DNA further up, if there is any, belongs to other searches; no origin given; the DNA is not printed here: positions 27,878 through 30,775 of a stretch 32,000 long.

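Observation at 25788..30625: Two-gene McrBC-derived module: coiled-coil AAA+ NTPase plus DUF2357-like PD-(D/E)xK nuclease, a candidate uncharacterised defence system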

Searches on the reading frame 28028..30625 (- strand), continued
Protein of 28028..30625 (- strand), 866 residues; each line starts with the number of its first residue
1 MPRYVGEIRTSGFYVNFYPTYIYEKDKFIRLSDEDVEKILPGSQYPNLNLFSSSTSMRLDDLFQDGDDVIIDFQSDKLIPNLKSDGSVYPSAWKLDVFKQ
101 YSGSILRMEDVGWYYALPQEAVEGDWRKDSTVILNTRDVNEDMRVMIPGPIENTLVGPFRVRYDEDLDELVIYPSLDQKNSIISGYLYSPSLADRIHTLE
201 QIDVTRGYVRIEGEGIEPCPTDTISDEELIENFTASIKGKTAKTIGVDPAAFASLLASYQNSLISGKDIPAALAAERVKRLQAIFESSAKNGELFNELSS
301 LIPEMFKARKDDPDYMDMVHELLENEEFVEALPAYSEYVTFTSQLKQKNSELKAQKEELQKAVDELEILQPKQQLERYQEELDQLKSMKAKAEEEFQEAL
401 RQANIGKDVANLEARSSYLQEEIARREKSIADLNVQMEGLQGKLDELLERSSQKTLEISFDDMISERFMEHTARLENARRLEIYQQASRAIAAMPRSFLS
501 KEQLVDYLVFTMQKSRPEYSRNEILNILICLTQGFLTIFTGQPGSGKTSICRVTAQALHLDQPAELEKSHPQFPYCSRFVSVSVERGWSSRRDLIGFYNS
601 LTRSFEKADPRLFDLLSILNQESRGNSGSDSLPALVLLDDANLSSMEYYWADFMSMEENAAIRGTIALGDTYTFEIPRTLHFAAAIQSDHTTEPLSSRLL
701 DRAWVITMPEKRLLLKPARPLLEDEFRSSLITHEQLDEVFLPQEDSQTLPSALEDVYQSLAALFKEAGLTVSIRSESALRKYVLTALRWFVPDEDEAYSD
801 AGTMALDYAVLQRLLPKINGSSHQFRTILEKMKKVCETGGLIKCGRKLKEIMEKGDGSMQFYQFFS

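Call 40: predict_structure(alignment_id=A2)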
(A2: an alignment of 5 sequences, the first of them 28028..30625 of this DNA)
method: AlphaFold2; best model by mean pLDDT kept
length: 866 residues; sequences in the alignment: 5
mean_pLDDT: 47.5   pTM: 0.30
mean pLDDT of the five models: 47.5, 43.7, 43.6, 42.8, 42.8
residues with pLDDT >= 90: 0; 70-90: 111; 50-70: 239; < 50: 516
segments of 3 or more residues with pLDDT < 50: 40-47, 51-58, 65-68, 72-115, 151-155, 176-221, 237-250, 288-317, 322-339, 451-746, 772-775, 789-799, 860-866
pLDDT, mean of each block of 10 residues (from residue 1): 53 53 59 55 43 44 51 40 43 38 33 50 68 68 55 50 72 54 29 29 26 31 59 53 43 60 56 73 58 40 43 48 46 45 51 63 60 67 76 71 59 73 75 71 60 39 34 35 37 34 43 38 41 31 30 36 42 35 29 29 31 37 33 28 29 29 25 28 28 27 23 26 32 44 52 79 68 50 53 44 57 54 68 84 71 60 40
secondary structure, 60 per line:
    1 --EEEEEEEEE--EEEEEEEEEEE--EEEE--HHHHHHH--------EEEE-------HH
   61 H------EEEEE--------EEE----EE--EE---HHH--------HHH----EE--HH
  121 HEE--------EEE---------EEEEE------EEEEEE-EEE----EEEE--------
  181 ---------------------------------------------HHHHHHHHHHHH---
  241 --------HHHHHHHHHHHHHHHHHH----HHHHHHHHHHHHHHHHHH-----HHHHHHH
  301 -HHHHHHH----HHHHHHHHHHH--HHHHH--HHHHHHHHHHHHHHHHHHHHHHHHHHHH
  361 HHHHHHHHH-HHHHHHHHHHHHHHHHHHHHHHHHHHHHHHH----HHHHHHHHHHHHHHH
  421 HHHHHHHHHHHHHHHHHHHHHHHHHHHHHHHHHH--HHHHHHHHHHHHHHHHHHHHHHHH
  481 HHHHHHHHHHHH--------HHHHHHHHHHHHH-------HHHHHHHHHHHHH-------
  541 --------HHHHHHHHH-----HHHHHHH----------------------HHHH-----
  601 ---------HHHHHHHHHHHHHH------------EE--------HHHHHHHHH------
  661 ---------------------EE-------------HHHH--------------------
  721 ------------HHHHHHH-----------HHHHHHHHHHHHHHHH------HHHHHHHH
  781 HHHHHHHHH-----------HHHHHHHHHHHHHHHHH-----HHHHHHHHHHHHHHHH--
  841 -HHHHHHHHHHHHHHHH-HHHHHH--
elements in order (helices of 4 or more, strands of 3 or more residues): E3-11 E14-24 E27-30 H33-39 E48-51 E68-72 E81-83 E132-134 E144-148 E155-160 E162-164 E169-172 H226-237 H249-266 H271-288 H294-300 H302-308 H313-323 H326-330 H333-369 H371-401 H406-454 H457-492 H501-513 H521-533 H549-557 H563-569 H592-595 H610-623 H646-654 H697-700 H733-739 H751-766 H773-789 H801-817 H823-838 H842-857 H859-864
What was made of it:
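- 29906..30625 (-): A residues 1-240: beta-rich N-terminal domain, presumed sensor, fold unassigned. The AF2 model here has low confidence (call 40).
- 29126..29878 (-): A residues ~250-500: long helices / coiled coil. Helices 333-369, 371-401, 406-454 and 457-492 in the model, pLDDT 60-76 (call 40).
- On McrBC-type (Type IV restriction-like) NTPase-nuclease pair: The monomer model of A failed (call 40).
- On CoCoNuT (NxD clade of McrB GTPases with coiled coils): About 160 residues of long helices (333-492) in the model at pLDDT 60-76 (call 40).
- On CoCoNuT Type I-C: The model is of too low confidence (call 40).
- The structure model of A failed (pLDDT 47.5, call 40). The low-confidence model shows a beta1-3/helix/beta4-5 pattern in residues 1-75 that is compatible with an OB fold (call 40).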

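Call 44: search_protein_families(library=pfam, alignment_id=A4, max_evalue=0.01)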
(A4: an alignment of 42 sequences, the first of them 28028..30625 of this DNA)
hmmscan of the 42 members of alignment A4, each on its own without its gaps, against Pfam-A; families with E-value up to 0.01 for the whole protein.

A. member 1, window:28028-30625:- (866 aa): 3 families
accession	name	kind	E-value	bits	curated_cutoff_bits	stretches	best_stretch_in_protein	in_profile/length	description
PF13401.12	AAA_22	-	0.0012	19.6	27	1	537-642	8-94/130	AAA domain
PF13191.12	AAA_16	-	0.0088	17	32.6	0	540-656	30-149/167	AAA ATPase domain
PF00004.35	AAA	-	0.0098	16.8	21.2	0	538-560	2-24/131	ATPase family associated with various cellular activities (AAA)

B. families by the number of members that match (of 42 scanned): 34 families (the first 25 are shown)
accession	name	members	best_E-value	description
PF00004.35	AAA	31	4.2e-05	ATPase family associated with various cellular activities (AAA)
PF13401.12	AAA_22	17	2.9e-05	AAA domain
PF13238.12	AAA_18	16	0.00034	AAA domain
PF07728.20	AAA_5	9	7.9e-07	AAA domain (dynein-related subfamily)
PF13191.12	AAA_16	4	0.002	AAA ATPase domain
PF14362.11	DUF4407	3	0.00034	Domain of unknown function (DUF4407)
PF13175.12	AAA_15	2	0.00029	AAA ATPase domain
PF13521.12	AAA_28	2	0.00031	AAA domain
PF00005.33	ABC_tran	2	0.00083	ABC transporter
PF13671.12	AAA_33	2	0.0013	AAA domain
PF05697.18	Trigger_N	2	0.0016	Bacterial trigger factor protein (TF)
PF13207.12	AAA_17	2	0.0019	AAA domain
PF14257.11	DUF4349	1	0.00043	Domain of unknown function (DUF4349)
PF08614.16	ATG16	1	0.00076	Autophagy protein 16 (ATG16)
PF06005.17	ZapB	1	0.0011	Cell division protein ZapB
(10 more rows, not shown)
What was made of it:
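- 28025..30625 (-): Gene A: 866-aa CnuB/McrB-like coiled-coil AAA+ NTPase. AAA_5 in 9/42 relatives (call 44).
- On McrBC-type (Type IV restriction-like) NTPase-nuclease pair: AAA_5 in 9/42 relatives, best 7.9e-7 (call 44).
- AAA_5 is hit by 9/42 relatives (call 44).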

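Call 47: search_protein_families(library=padloc, alignment_id=A4, max_evalue=0.001)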
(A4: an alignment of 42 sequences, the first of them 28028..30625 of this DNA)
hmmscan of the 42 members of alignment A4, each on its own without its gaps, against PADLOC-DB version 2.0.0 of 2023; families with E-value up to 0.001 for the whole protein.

A. member 1, window:28028-30625:- (866 aa): 5 families
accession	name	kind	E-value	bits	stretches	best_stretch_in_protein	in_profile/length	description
PDLC04547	PDC-M26A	-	1.7e-22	77.8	1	339-666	152-438/724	-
PDLC03859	LmuB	-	1.4e-05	22.5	0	320-455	374-474/611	-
PDLC00551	JetC2|JetC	-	3.6e-05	19.8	1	297-473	814-987/1365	DUF3584 domain; MukB-like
PDLC00582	JetC3|JetC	-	0.00016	17.6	1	304-458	745-897/1472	DUF3584 domain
PDLC03865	LmuB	-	0.00064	16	1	278-459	249-437/1007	-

B. families by the number of members that match (of 42 scanned): 24 families
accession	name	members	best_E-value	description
PDLC04547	PDC-M26A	42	4e-34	-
PDLC03859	LmuB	17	1.7e-10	-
PDLC04140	mad8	12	2.1e-05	mads_8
PDLC00551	JetC2|JetC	9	2.3e-07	DUF3584 domain; MukB-like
PDLC03865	LmuB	9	5.6e-06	-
PDLC00582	JetC3|JetC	6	7.7e-05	DUF3584 domain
PDLC04232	IetA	5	6.6e-05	-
PDLC03863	LmuB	3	1.5e-07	-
PDLC03862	LmuB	3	3.9e-05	-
PDLC00550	JetC2|JetC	3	0.00019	DUF3584 domain; MukB-like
PDLC02979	AriA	2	7.6e-05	-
PDLC02709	PbeC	2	0.00022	PbeC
PDLC00581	JetC3|JetC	2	0.00048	DUF3584 domain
PDLC00519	JetC1|JetC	1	2.8e-05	DUF3584 domain; MukB-like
PDLC00579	JetC3|JetC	1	4.2e-05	DUF3584 domain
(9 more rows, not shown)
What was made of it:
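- PDC-M26A (a McrB-like PADLOC candidate) is hit by 42/42 relatives (call 47).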

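Call 50: search_protein_representatives(alignment_id=A2)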
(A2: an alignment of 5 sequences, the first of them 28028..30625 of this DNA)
Query: 5 sequences, 869 profile positions. Proteins with E-value up to 0.001 (for the whole library): 7925; up to 1e-10: 5725; up to 1e-30: 903. The best 150 are listed.
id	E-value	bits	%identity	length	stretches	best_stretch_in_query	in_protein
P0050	0.0e+00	1040.7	-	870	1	1-869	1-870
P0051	2.2e-280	948.9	-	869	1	1-869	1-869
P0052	5.6e-280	947.6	-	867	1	1-868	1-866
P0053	6.6e-235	798.5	-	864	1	1-869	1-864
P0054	7.2e-191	652.8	-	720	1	149-868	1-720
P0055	1.9e-185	634.9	-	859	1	1-869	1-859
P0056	5.5e-176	603.6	-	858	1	1-868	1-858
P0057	4.4e-174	597.3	-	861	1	1-869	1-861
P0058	4.9e-174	597.1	-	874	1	1-868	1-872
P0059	1.1e-156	539.7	-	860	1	1-869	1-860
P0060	1.1e-155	536.3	-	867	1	4-868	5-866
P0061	2.9e-154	531.7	-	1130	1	10-868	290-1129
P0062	3.6e-154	531.4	-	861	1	1-868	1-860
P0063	1.9e-153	529.0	-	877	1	1-869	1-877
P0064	6.1e-153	527.3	-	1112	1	3-868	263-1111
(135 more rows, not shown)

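Call 66: fold_search(model_id=the predicted structure, library=pdb)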
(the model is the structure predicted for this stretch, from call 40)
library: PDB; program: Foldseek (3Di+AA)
matches with E <= 10: 106; with E <= 0.001: 0
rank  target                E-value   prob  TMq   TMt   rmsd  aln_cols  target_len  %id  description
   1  3vkh_B                1.3e+00  0.16  0.14  0.06  17.7       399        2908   15  X-ray structure of a functional full-length dynein motor domain (released 2012-03-14)
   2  6zbj_B                1.8e+00  0.02  0.08  0.10  44.5       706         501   12  Plasmodium falciparum merozoite surface protein 1 dimer, conformation 1 (released 2021-05-19)
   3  6zvr_DB               1.9e+00  0.84  0.12  0.58  11.1       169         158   14  C11 symmetry: Bacterial Vipp1 and PspA are members of the ancient ESCRT-III membrane-remodeling superfamily. (released 2021-08-04)
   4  3mkq_E                2.0e+00  0.07  0.06  0.06  15.9       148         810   20  Crystal structure of yeast alpha/betaprime-COP subcomplex of the COPI vesicular coat (released 2010-07-14)
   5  3mkq_A                2.1e+00  0.07  0.06  0.06  16.1       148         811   20  Crystal structure of yeast alpha/betaprime-COP subcomplex of the COPI vesicular coat (released 2010-07-14)
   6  8pj1_y                2.5e+00  0.02  0.07  0.08  35.6       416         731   10  Structure of human 48S translation initiation complex in open codon scanning state (48S-1) (released 2024-08-14)
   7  7yqh_B                2.5e+00  0.02  0.08  0.06  102.0       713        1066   14  Cryo-EM structure of 8-subunit Smc5/6 (released 2024-01-31)
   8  9ftl_a                2.6e+00  0.54  0.11  0.49  10.8       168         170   14  Asgard ESCRT-IIIB filament structure (released 2025-04-16)
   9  8tv0_A                2.7e+00  0.08  0.13  0.05  41.4       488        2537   14  XptA2 wild type (released 2023-09-27)
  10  6dlm_B                2.9e+00  0.98  0.08  0.82   1.5        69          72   22  DHD127 (released 2018-12-19)
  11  6z6o_D                3.2e+00  0.06  0.09  0.12  35.4       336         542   15  HDAC-TC (released 2021-02-17)
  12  8gab_C                3.7e+00  0.10  0.06  0.30  11.3       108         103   11  Crystal structure of CTLA-4 in complex with a high affinity CTLA-4 binder (released 2024-08-21)
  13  6wa9_O                3.9e+00  0.91  0.08  0.81   1.8        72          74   10  Structure of the Chlamydia pneumoniae CdsV and CdsO protein complex (released 2020-09-30)
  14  8k9c_B                3.9e+00  0.09  0.07  0.25  18.1       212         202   10  Structure of human Caprin-2 HR1 domain (released 2024-08-21)
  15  6zbl_B                3.9e+00  0.02  0.07  0.11  41.3       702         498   13  Plasmodium falciparum merozoite surface protein 1 dimer, conformation 2 (released 2021-05-19)
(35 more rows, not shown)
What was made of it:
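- Tried and rejected: It gave pLDDT 47.5 (call 40), and Foldseek on that model was meaningless (call 66).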

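Call 67: list_cluster_members(proteins=[L029:2467-4305:+, L075:4812-6611:+, L075:1412-4798:+, L050:6001-8637:+, L050:8655-10493:+, L019:2020-4590:+, L051:6001-8556:+, L010:6001-8607:+, L032:5140-8547:+, L023:6001-8556:+])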
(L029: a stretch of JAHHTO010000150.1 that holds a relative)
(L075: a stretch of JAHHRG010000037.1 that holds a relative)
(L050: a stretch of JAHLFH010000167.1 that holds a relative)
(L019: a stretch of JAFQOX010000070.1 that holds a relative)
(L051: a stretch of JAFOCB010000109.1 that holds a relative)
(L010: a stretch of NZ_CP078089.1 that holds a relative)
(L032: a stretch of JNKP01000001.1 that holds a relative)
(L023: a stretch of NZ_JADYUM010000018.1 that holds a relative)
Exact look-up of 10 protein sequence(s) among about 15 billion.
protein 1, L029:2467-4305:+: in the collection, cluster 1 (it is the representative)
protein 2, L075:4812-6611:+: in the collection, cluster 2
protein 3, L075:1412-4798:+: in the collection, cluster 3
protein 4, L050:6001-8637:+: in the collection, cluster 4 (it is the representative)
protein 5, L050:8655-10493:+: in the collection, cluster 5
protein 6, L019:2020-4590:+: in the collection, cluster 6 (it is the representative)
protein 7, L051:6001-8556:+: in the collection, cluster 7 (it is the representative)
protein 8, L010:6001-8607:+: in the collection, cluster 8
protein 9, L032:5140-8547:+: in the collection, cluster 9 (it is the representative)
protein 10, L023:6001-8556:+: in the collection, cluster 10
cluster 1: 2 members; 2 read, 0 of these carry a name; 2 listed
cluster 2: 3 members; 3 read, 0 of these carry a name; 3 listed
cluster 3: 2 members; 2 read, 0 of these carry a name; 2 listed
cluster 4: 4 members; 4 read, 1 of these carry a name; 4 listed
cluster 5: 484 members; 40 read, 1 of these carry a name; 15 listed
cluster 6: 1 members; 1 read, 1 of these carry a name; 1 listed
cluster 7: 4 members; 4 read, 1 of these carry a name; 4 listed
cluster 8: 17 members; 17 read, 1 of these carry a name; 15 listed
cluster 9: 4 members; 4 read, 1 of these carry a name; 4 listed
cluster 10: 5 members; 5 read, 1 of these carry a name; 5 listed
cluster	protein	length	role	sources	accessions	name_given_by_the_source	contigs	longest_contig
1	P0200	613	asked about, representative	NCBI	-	-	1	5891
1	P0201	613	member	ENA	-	-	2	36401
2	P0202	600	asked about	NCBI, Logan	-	-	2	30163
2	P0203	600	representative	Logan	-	-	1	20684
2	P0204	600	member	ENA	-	-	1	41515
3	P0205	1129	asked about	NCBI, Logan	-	-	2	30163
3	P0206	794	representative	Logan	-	-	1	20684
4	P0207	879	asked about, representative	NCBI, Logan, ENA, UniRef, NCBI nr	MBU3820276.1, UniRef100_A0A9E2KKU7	MAG: hypothetical protein H9864_07915 [Candidatus Faecalibacterium intestinavium] | AAA+ ATPase domain-containing protein n=1 Tax=Candidatus Faecalibacterium intestinavium ... | hypothetical protein [Candidatus Faecalibacterium intestinavium]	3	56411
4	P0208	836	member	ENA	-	-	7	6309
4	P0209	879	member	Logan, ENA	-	-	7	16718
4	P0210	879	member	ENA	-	-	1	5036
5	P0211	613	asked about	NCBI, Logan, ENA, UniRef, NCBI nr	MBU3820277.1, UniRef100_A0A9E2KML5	MAG: hypothetical protein H9864_07920 [Candidatus Faecalibacterium intestinavium] | DUF2357 domain-containing protein n=1 Tax=Candidatus Faecalibacterium intestinavium ... | hypothetical protein [Candidatus Faecalibacterium intestinavium]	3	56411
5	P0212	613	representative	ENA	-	-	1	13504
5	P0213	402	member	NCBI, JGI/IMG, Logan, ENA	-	-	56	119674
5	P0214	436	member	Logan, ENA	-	-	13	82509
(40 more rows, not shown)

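Call 80: find_related_loci(query=A1, collection=viral_contigs, flank=5000)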
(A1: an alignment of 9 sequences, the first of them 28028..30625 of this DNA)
Query A1 (866 aa) in viral_contigs; peptide patterns used: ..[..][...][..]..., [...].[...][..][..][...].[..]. (x = any residue, [..] = any of these).
123 stretches matched a pattern; 3 encode a relative of the query (tblastn E <= 1e-3); 3 distinct loci.
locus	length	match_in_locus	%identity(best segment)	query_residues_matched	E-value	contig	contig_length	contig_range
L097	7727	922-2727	32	222-865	7e-82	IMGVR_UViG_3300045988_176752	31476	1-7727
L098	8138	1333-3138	31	222-865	5e-81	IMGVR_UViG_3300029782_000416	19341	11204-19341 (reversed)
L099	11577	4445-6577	28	186-855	3e-70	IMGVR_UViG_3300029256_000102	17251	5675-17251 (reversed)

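Call 81: search_dna_similar(query=window:28028-30625:-, collection=plasmids, mode=protein, max_rows=15)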
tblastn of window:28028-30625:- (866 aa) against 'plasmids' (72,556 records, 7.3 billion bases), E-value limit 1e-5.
Records with a match: 256; places in all: 261; records where one place covers at least 80% of the query: 2.
Best place of each record, by identity: <60% 256.
By first word of the organism name: Klebsiella 157; Bacillus 17; Salmonella 13; Escherichia 12; Enterobacter 9; Citrobacter 7; Rhizobium 5; Synechocystis 4; Acinetobacter 3; Raoultella 3; and 21 more.
By predicted mobility (MOB-suite, as given by PLSDB): non-mobilizable 168; conjugative 52; mobilizable 36.
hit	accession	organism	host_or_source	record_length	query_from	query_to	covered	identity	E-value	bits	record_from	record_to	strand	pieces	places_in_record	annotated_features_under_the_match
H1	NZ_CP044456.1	Acinetobacter indicus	pigeon,stool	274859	151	855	81%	24.9%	1e-35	154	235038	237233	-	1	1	hypothetical protein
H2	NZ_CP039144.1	Acinetobacter sp. 10FS3-1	pig,feces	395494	151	855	81%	24.9%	1e-35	154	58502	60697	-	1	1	hypothetical protein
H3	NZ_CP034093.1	Acinetobacter baumannii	Homo sapiens,sputum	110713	345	866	60%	26.8%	1e-41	173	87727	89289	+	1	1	hypothetical protein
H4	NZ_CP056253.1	Citrobacter sp. RHBSTW-00903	culture,Wastewater influent sample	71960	345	865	60%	26.5%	3e-38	162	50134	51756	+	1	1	AAA family ATPase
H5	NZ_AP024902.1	Vibrio rarus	-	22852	351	865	59%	25.0%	3e-32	143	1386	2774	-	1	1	AAA family ATPase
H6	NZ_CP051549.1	Phytobacter diazotrophicus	date palm,mixed culture,rhizosphere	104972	374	820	52%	23.5%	2e-11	76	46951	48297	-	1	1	chromosome partitioning protein ParA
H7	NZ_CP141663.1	Klebsiella pneumoniae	Homo sapiens,mixed culture,blood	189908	501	862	42%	28.9%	2e-29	134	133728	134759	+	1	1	AAA family ATPase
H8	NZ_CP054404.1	Klebsiella pneumoniae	Homo sapiens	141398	501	862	42%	28.9%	2e-29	134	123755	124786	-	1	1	AAA family ATPase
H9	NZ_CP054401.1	Klebsiella pneumoniae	Homo sapiens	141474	501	862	42%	28.9%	2e-29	134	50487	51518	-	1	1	AAA family ATPase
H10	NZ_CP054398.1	Klebsiella pneumoniae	Homo sapiens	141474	501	862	42%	28.9%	2e-29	134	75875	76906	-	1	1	AAA family ATPase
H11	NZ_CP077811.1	Klebsiella pneumoniae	Pteropus poliocephalus,whole organism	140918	501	862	42%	28.9%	3e-29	134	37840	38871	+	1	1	AAA family ATPase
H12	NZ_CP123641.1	Klebsiella pneumoniae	Homo sapiens,tracheal aspiration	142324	501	862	42%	28.9%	3e-29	134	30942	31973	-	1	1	AAA family ATPase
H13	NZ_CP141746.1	Klebsiella pneumoniae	Homo sapiens,urine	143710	501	862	42%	28.9%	3e-29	134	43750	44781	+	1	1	AAA family ATPase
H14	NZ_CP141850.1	Klebsiella pneumoniae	Homo sapiens,pure culture,urine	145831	501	862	42%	28.9%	3e-29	134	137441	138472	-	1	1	AAA family ATPase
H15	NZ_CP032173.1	Klebsiella pneumoniae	-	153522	501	862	42%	28.9%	3e-29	134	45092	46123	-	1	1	AAA family ATPase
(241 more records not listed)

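Call 82: get_annotated_region(hit=H7, flank=6000)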
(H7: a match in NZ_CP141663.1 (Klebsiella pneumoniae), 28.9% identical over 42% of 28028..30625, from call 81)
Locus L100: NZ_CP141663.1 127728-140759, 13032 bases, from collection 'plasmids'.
description: Klebsiella pneumoniae strain KPN708696 plasmid pK708696-2, complete sequence
organism: Klebsiella pneumoniae (NCBI taxid 573)
taxonomy: Bacteria; Pseudomonadota; Gammaproteobacteria; Enterobacterales; Enterobacteriaceae; Klebsiella; Klebsiella pneumoniae
host: -; source: Homo sapiens,mixed culture,blood; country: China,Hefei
typing (MOB-suite, as given by PLSDB): non-mobilizable; replicon IncFIB
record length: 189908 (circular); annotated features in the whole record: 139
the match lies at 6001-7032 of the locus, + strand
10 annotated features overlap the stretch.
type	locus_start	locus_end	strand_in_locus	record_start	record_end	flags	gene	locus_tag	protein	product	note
CDS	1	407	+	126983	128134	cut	-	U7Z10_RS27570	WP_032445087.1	trypsin-like peptidase domain-containing protein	-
CDS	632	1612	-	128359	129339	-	-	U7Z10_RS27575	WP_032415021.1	IS5 family transposase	-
CDS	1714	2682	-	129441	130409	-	-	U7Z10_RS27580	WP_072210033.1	IS5-like element IS903B family transposase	GO:0006313 - DNA transposition [Evidence IEA]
CDS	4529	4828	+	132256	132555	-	-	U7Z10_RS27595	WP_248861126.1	hypothetical protein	-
CDS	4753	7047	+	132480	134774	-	-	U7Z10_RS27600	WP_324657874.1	AAA family ATPase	-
CDS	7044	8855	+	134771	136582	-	-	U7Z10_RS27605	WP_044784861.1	hypothetical protein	-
CDS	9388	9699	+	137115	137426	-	-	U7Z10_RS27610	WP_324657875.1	hypothetical protein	-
CDS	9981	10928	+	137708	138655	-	-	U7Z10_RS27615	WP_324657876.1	hypothetical protein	-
CDS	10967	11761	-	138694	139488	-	-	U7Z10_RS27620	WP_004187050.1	tetratricopeptide repeat protein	-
CDS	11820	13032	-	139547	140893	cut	-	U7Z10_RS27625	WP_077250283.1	ISNCY family transposase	-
